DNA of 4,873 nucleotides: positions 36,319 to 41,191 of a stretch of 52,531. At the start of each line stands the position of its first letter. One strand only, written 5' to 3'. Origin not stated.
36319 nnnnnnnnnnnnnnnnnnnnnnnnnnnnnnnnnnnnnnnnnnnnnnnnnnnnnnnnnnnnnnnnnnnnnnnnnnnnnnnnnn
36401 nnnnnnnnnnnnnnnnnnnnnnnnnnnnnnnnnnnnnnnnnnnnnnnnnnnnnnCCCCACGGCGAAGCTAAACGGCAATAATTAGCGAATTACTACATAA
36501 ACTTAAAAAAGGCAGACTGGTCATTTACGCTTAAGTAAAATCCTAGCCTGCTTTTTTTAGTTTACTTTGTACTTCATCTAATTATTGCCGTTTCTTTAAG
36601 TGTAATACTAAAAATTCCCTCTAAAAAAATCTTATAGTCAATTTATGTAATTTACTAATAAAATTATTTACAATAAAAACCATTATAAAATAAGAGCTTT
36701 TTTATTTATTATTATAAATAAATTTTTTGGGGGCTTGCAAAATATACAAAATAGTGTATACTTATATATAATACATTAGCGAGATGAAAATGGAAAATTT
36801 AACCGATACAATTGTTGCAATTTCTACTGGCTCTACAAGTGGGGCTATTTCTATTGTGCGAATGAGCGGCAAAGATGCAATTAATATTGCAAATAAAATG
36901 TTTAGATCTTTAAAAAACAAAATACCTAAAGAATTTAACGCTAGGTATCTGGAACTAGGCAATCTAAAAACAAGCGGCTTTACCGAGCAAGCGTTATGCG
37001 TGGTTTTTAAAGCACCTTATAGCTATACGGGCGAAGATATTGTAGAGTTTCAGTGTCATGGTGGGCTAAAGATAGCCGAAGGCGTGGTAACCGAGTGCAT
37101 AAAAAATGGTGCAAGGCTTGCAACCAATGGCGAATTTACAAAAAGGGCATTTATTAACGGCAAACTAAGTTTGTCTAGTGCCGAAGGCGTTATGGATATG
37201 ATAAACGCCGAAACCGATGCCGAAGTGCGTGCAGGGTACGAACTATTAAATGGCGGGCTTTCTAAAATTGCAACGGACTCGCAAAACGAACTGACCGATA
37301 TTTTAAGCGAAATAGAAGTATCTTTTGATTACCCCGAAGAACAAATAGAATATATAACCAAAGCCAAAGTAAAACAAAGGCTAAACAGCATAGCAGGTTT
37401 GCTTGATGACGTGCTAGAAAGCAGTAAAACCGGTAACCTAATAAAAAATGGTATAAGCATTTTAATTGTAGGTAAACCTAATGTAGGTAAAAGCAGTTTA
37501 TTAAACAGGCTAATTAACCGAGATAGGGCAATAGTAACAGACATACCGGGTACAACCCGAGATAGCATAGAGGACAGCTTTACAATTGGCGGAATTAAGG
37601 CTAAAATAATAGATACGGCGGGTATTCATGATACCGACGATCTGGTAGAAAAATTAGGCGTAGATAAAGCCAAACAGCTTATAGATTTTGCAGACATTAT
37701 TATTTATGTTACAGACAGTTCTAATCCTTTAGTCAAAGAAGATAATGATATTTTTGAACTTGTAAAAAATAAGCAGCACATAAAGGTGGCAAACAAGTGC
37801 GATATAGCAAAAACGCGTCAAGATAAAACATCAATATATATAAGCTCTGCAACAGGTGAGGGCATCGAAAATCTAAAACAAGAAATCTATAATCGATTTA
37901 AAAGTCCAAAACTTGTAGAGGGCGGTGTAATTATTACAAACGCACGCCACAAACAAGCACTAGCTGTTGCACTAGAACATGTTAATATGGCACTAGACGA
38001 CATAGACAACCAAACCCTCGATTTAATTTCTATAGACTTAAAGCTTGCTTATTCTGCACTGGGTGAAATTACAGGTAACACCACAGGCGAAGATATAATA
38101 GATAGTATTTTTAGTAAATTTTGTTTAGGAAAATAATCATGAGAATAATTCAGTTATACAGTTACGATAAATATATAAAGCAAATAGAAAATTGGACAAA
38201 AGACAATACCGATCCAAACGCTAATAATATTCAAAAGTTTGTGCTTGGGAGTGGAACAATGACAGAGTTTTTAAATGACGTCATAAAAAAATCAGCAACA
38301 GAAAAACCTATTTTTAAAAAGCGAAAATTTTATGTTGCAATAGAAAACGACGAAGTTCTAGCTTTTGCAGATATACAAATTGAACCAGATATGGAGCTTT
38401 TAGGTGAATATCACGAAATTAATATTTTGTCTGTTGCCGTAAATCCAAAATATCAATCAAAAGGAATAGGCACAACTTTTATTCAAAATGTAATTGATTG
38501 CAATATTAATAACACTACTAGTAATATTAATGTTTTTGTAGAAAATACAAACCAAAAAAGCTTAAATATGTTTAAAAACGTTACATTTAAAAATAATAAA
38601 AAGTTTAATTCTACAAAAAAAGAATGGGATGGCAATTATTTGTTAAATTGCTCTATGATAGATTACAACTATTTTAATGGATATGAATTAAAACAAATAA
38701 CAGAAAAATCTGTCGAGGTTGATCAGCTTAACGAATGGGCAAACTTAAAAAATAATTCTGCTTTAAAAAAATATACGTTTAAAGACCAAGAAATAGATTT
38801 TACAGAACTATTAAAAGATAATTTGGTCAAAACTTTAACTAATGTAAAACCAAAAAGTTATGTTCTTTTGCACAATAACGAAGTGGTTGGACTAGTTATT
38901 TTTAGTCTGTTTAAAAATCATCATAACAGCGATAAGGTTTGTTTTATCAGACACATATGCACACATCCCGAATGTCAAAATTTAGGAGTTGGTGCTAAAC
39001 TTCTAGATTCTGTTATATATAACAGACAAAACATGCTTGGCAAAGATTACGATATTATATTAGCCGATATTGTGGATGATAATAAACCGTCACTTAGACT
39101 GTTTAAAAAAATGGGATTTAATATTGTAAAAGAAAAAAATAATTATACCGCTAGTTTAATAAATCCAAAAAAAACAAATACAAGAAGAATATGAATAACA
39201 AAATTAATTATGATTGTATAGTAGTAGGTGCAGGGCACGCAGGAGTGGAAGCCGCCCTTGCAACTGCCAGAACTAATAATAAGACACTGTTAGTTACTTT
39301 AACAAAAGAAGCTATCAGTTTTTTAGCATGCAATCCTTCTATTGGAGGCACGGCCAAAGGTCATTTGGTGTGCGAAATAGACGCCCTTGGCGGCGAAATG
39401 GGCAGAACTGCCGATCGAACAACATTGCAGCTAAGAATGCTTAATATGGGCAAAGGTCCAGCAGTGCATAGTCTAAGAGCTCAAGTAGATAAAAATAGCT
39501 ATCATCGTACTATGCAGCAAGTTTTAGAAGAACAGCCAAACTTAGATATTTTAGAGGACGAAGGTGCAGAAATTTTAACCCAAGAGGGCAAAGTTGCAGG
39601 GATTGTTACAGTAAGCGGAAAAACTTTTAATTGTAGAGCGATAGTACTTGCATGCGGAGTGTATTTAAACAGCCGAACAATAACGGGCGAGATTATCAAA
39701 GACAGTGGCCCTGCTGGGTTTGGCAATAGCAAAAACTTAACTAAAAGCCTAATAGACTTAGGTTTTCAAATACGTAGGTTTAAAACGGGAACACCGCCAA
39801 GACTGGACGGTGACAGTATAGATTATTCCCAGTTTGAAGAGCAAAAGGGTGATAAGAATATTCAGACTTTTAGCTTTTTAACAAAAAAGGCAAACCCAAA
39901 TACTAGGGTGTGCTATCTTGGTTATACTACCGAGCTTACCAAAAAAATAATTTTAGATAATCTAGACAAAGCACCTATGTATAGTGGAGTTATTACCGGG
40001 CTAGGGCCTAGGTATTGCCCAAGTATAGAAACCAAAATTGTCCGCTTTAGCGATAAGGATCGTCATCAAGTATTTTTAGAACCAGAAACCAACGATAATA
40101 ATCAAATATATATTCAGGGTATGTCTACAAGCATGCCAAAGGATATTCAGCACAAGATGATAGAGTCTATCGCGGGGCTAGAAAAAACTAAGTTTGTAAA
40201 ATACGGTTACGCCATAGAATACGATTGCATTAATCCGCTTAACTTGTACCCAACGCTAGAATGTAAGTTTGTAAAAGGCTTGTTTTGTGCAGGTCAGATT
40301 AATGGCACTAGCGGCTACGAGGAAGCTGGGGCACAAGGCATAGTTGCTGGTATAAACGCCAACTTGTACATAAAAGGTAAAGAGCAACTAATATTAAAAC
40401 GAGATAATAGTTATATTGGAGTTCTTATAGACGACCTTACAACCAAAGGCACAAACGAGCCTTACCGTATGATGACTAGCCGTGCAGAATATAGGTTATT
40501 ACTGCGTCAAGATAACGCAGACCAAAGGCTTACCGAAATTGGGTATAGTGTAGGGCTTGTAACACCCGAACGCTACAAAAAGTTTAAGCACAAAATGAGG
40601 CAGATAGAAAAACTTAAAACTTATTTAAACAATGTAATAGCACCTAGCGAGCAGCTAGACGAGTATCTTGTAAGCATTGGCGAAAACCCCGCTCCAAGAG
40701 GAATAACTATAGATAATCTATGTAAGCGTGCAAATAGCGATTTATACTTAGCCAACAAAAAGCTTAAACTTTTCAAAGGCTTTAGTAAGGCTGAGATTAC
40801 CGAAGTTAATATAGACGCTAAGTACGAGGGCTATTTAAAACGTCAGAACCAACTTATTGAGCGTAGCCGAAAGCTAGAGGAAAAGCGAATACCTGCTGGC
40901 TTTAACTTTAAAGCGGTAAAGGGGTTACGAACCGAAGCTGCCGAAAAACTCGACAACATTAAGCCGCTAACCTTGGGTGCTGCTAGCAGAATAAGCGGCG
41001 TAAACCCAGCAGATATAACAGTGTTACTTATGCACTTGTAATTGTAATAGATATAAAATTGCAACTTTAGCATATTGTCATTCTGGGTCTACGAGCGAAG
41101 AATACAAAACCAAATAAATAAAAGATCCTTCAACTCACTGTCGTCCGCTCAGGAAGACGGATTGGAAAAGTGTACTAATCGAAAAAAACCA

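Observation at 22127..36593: The repeat family is dispersed and its left end sits on or just after stop codons of + strand genes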

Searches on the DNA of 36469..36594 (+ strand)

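Call 72: build_rna_model(alignment_id=A4)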
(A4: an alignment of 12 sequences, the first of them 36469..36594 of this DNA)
Model R2 built from alignment A4 (12 sequences, 133 columns); structure: RNAalifold consensus.
model positions 127; base pairs 18; branch points 1; effective number of sequences 8.4; information 0.59 bits per position. Calibrated on 0.2 Mb of random sequence (short: E-values are rough).
structure used (alignment columns):
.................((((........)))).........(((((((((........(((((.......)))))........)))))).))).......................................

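Call 73: search_with_rna_model(model_id=R2, sources=[window, L145, L147, L148, L149, L150], max_evalue=1)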
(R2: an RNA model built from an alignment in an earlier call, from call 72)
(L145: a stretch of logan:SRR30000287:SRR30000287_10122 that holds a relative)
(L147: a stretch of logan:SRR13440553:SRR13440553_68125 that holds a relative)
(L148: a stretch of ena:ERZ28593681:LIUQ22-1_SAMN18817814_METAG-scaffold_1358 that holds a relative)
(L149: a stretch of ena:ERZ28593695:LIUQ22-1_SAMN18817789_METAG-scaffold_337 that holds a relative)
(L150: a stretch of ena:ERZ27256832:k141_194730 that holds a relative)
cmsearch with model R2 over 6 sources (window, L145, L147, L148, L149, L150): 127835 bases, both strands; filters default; matches with E-value up to 1: 15.
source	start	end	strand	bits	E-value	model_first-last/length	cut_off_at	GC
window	36467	36594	+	108.6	2.2e-19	1-127/127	no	0.33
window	29130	29258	+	90.5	1e-15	1-127/127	no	0.44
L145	4499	4627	+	90.5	1e-15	1-127/127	no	0.44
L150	6751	6877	+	86.9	5.6e-15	1-127/127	no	0.35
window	29423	29547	-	82.1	5.3e-14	1-127/127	no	0.34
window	29259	29384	+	81.4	7.5e-14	1-127/127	no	0.41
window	22123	22246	+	67.9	4e-11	1-127/127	no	0.34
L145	11744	11829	+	59.6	1.9e-09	1-85/127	3'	0.34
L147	6528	6624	+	38.5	3.5e-05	1-96/127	3'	0.39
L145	4628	4750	+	32.9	0.00049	1-127/127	no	0.47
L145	1255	1368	+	25.6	0.014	1-127/127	no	0.28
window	25886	25999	+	22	0.079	1-127/127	no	0.28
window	10089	10195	-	19.6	0.24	1-127/127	no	0.29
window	22126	22248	-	18.3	0.44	1-127/127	no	0.33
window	36469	36596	-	18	0.51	1-127/127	no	0.31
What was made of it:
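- Tried and rejected: It is useful only as a sequence profile (calls 72, 73).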

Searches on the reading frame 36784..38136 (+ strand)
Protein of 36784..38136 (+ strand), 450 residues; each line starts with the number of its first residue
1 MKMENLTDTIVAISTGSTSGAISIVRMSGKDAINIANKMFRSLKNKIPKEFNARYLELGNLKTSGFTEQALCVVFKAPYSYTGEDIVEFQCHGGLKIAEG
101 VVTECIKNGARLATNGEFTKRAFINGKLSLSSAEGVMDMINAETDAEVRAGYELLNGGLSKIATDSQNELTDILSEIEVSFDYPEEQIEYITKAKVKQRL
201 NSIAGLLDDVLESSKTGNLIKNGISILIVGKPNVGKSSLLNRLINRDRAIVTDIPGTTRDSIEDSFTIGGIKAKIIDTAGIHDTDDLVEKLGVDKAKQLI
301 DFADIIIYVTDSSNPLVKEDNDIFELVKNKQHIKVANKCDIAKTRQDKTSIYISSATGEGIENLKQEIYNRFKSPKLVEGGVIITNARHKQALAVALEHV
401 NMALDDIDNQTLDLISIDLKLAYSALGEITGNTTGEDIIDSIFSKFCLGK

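Call 12: search_protein_families(library=pfam, proteins=[window:36784-38136:+])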
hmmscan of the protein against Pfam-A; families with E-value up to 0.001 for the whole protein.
window:36784-38136:+ (450 aa): 9 families
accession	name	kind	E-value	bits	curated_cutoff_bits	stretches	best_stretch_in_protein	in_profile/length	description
PF12631.12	MnmE_helical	-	7.4e-54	183.5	40.1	1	130-447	1-211/211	MnmE helical domain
PF10396.14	TrmE_N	-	1.9e-37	128.5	29.8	1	9-127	1-117/117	GTP-binding protein TrmE N-terminus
PF01926.29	MMR_HSR1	-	7.1e-26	91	21.9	1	226-338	2-113/113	50S ribosome-binding GTPase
PF02421.24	FeoB_N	-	9.9e-11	41.8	27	1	225-345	2-121/156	Ferrous iron transport protein B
PF00350.29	Dynamin_N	-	1.7e-07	31.8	27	0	226-258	1-33/168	Dynamin family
PF00071.28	Ras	-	9.6e-06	25.7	21.6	1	226-346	2-121/162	Ras family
PF04548.22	AIG1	-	8e-05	22.5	27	1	225-348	2-128/212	AIG1 family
PF19275.4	HflX_C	-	0.00044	20.7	26.4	0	343-422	5-80/102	HflX C-terminal domain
PF08477.19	Roc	-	0.0006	20.5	27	0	226-340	2-119/119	Ras of Complex, Roc, domain of DAPkinase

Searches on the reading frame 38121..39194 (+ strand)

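Call 66: search_protein_families(library=pfam, proteins=[window:38121-39194:+], max_evalue=0.00001)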
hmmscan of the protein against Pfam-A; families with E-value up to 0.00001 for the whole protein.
window:38121-39194:+ (357 aa): 5 families
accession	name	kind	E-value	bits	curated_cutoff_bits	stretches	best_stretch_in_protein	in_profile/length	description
PF00583.31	Acetyltransf_1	-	1.5e-25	90.2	20.7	2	233-333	26-116/116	Acetyltransferase (GNAT) family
PF13508.13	Acetyltransf_7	-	2.3e-19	70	27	2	247-334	6-83/84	Acetyltransferase (GNAT) domain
PF08445.16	FR47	-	7.7e-13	48.7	22.1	1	273-337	21-81/86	FR47-like protein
PF13673.13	Acetyltransf_10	-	8.3e-12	45.6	23.6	0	48-157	11-108/128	Acetyltransferase (GNAT) domain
PF13302.13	Acetyltransf_3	-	8.8e-07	30.1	25.4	0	204-334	13-138/138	Acetyltransferase (GNAT) domain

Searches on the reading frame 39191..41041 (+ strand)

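Call 66: search_protein_families(library=pfam, proteins=[window:39191-41041:+], max_evalue=0.00001)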
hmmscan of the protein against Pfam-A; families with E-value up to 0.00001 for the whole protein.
window:39191-41041:+ (616 aa): 5 families
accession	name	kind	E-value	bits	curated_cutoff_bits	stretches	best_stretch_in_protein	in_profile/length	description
PF01134.28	GIDA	-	2.1e-157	524.6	22.1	1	8-398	1-391/391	Glucose inhibited division protein A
PF13932.14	SAM_GIDA_C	-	7.7e-23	80.5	27.1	1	557-613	1-57/57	tRNA modifying enzyme MnmG/GidA C-terminal helical bundle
PF21680.2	GIDA_C_1st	-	1.6e-15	58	24.7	1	460-553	2-96/96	tRNA modifying enzyme MnmG/GidA C-terminal helical domain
PF07992.20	Pyr_redox_2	-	2.6e-08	34.1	26.1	1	7-167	1-119/291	Pyridine nucleotide-disulphide oxidoreductase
PF12831.13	FAD_oxidored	-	2.5e-07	30.8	27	1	8-151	1-140/416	FAD dependent oxidoreductase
